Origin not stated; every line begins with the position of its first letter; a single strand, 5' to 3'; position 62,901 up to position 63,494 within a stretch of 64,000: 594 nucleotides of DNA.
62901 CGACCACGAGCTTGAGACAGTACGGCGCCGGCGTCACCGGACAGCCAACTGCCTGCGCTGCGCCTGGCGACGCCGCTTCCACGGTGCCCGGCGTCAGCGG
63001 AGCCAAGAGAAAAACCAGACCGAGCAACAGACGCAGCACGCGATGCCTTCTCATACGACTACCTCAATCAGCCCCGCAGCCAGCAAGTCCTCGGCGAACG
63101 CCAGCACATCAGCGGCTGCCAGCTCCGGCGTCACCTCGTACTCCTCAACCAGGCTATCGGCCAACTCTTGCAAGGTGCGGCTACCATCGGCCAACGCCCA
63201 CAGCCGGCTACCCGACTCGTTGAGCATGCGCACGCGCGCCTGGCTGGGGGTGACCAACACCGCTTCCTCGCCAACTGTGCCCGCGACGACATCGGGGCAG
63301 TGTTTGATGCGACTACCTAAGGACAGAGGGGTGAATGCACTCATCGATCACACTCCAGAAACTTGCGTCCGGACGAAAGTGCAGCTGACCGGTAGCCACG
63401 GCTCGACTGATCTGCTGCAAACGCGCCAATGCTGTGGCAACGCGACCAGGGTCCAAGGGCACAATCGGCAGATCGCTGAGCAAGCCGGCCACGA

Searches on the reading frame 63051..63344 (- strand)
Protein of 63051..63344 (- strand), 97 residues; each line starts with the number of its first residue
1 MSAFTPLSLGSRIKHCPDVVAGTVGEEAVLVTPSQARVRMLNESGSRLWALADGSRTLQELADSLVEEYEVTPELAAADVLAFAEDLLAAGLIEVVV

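Call 44: search_protein_families(library=pfam, proteins=[window:63051-63344:-])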
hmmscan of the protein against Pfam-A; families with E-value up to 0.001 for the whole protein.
window:63051-63344:- (97 aa): 1 family
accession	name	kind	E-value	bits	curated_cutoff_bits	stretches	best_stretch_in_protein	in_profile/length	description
PF05402.18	PqqD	-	4.9e-18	65.7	23.4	1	27-93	1-67/67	Coenzyme PQQ synthesis protein D (PqqD)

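Call 51: find_encoding_contigs(protein=window:63051-63344:-, flank=10000, max_places=6)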
Protein window:63051-63344:- (97 aa): 1 contig read that carries it; 1 place shown.
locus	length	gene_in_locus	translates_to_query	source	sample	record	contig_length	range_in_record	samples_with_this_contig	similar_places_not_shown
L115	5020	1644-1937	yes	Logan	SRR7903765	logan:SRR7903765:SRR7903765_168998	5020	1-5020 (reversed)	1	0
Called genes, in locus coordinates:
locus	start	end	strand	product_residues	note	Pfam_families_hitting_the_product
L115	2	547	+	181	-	?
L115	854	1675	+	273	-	PF27840:ScmC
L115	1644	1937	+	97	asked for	PF05402:PqqD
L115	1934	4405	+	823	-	PF01364:Peptidase_C25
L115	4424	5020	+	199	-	?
